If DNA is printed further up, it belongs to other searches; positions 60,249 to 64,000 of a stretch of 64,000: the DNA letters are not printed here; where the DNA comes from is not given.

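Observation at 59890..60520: Unexplained GC-rich island of about 600 bp and about 70% GC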

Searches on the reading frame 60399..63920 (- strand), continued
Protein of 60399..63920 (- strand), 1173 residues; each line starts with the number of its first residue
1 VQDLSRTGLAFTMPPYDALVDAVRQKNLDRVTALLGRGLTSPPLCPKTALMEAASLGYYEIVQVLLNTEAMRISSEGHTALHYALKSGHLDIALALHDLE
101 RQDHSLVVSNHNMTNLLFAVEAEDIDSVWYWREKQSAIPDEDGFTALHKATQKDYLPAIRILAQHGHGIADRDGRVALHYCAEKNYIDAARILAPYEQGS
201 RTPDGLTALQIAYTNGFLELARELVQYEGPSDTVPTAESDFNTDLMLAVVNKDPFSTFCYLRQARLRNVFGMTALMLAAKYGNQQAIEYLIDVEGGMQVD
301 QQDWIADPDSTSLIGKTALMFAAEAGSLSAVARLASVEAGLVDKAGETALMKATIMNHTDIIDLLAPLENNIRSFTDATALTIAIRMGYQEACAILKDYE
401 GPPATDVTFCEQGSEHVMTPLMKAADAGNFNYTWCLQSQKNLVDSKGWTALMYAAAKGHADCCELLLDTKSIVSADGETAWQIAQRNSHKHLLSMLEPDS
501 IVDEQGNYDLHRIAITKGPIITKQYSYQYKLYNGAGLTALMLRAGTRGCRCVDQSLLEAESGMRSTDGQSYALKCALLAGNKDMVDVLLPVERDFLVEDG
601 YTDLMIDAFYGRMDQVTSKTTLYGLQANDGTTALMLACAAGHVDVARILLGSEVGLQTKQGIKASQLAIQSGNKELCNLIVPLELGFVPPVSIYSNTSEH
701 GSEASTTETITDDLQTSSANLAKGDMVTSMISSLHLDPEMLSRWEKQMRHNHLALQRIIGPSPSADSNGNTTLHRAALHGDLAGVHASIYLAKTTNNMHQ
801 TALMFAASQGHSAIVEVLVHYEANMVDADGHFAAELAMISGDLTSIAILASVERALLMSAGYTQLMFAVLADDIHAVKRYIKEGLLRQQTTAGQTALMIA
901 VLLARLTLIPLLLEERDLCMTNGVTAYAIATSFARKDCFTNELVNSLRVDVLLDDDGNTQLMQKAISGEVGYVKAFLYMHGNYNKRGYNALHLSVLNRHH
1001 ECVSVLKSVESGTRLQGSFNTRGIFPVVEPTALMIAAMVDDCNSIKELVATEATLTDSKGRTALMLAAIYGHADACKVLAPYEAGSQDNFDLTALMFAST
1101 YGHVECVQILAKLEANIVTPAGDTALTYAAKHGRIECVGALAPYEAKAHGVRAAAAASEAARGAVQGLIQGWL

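Call 38: find_homologous_proteins(query=L020:9022-10683:+, max_evalue=1e-150)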
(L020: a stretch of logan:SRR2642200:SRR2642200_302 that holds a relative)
Query L020:9022-10683:+ (554 aa): 7 proteins with E <= 1e-150 among 8000 candidates.
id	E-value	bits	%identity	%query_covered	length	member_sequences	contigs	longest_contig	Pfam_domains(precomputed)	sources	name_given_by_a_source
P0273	0.0e+0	1272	100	100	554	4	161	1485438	PF00270.36,PF00271.38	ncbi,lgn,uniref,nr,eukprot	ncbi:ATP-dependent RNA helicase [Giardia duodenalis]|uniref:RNA helicase n=2 Tax=Giardia intestinali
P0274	0.0e+0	1257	98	100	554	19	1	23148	PF00270.36,PF00271.38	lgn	-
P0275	0.0e+0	1136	90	97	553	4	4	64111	PF00270.36,PF00271.38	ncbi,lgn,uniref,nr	ncbi:ATP-dependent RNA helicase [Giardia duodenalis]|uniref:RNA helicase n=2 Tax=Giardia intestinali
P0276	0.0e+0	1131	88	99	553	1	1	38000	PF00270.36,PF00271.38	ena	-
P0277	0.0e+0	1131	90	97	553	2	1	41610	PF00270.36,PF00271.38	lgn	-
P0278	3.6e-169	582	51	96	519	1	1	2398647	PF00270.36,PF00271.38,PF04851.22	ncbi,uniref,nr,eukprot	ncbi:ATP-dependent RNA helicase [Giardia muris]|uniref:RNA helicase n=1 Tax=Giardia muris TaxID=5742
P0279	6.0e-168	578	53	92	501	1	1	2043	PF00270.36,PF00271.38,PF04851.22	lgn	-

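Call 39: find_encoding_contigs(protein=P0273, flank=10000, max_places=8)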
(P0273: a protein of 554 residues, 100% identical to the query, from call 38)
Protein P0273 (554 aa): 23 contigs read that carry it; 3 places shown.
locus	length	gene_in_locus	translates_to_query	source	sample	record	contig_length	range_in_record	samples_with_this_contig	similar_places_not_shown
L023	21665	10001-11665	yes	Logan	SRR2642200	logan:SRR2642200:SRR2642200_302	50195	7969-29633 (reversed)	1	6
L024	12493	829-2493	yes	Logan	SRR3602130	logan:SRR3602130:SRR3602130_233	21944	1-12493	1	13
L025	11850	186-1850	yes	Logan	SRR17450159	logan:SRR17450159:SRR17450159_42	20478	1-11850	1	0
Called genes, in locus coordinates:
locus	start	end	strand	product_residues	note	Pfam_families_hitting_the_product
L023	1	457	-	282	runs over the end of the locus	PF14938:SNAP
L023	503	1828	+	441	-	PF00023:Ank (faint), PF13606:Ank_3 (faint), PF13857:Ank_5 (faint), PF12796:Ank_2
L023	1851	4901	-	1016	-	-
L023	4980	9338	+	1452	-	PF00023:Ank (faint), PF12796:Ank_2, PF13637:Ank_4 (faint), PF13606:Ank_3 (faint), PF24521:Ank_KRIT1 (faint), PF12796:Ank_2, PF13857:Ank_5 (weak)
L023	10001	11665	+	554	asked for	PF00270:DEAD, PF00271:Helicase_C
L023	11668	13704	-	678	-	-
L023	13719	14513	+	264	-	PF13489:Methyltransf_23 (weak), PF13847:Methyltransf_31 (weak), PF08241:Methyltransf_11, PF08242:Methyltransf_12 (weak), PF13649:Methyltransf_25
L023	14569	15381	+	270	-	-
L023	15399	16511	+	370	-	PF12796:Ank_2, PF13637:Ank_4 (faint), PF00023:Ank (faint), PF13606:Ank_3 (faint), PF13857:Ank_5 (faint), PF12796:Ank_2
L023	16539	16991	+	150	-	-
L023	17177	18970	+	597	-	-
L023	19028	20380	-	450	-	PF00557:Peptidase_M24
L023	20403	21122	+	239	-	-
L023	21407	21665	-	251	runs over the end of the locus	-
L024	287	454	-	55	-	-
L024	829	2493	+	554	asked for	PF00270:DEAD, PF00271:Helicase_C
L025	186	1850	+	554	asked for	PF00270:DEAD, PF00271:Helicase_C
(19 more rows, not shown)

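Call 42: find_encoding_contigs(protein=P0275, flank=10000, max_places=4)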
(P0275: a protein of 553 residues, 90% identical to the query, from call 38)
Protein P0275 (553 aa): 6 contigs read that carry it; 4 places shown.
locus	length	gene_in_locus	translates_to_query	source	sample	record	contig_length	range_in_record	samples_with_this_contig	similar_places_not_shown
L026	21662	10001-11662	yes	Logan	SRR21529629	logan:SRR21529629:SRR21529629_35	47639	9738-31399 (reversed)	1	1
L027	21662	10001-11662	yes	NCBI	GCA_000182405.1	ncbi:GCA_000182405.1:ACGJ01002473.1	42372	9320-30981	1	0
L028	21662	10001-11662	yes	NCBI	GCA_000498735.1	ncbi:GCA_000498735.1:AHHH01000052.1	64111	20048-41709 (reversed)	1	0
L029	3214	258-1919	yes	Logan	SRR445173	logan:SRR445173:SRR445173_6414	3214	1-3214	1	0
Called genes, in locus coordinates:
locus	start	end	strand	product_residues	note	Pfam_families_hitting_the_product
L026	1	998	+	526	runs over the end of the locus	PF00069:Pkinase, PF07714:PK_Tyr_Ser-Thr (weak), PF13637:Ank_4 (faint), PF13857:Ank_5 (faint), PF13606:Ank_3 (faint), PF12796:Ank_2, PF00023:Ank (weak)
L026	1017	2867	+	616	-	PF01490:Aa_trans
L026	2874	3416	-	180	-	PF00156:Pribosyltran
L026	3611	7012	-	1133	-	-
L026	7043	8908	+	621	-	PF04157:EAP30 (faint)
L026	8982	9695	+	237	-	PF01214:CK_II_beta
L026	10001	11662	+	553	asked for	PF00270:DEAD, PF00271:Helicase_C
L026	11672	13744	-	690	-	-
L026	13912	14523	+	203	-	PF08241:Methyltransf_11, PF08242:Methyltransf_12, PF13649:Methyltransf_25, PF13847:Methyltransf_31 (weak)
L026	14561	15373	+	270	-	-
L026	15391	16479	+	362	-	PF12796:Ank_2, PF13606:Ank_3 (faint), PF13857:Ank_5 (faint), PF00023:Ank (faint), PF12796:Ank_2, PF13637:Ank_4 (weak)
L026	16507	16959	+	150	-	-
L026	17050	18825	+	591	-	-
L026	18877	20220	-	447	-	PF00557:Peptidase_M24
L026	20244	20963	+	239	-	-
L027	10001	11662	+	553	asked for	PF00270:DEAD, PF00271:Helicase_C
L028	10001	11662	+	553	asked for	PF00270:DEAD, PF00271:Helicase_C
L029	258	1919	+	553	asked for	PF00270:DEAD, PF00271:Helicase_C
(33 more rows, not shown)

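Call 54: find_encoding_contigs(protein=P0274, flank=10000, max_places=6)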
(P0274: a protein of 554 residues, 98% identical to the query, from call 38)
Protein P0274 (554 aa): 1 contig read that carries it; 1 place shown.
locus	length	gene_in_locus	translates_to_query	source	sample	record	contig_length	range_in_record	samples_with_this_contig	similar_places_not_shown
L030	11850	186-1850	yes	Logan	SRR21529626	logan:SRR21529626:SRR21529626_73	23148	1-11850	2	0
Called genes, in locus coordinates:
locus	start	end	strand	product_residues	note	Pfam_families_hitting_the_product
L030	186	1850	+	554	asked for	PF00270:DEAD, PF00271:Helicase_C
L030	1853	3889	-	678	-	-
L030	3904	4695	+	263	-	PF13489:Methyltransf_23 (weak), PF13847:Methyltransf_31, PF08241:Methyltransf_11, PF08242:Methyltransf_12 (weak), PF13649:Methyltransf_25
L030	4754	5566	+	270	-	-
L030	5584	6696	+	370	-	PF12796:Ank_2, PF13637:Ank_4 (faint), PF00023:Ank (faint), PF13606:Ank_3 (faint), PF13857:Ank_5 (faint), PF12796:Ank_2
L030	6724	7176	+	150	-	-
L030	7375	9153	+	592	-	-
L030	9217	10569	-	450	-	PF00557:Peptidase_M24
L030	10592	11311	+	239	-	-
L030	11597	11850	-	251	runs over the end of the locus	-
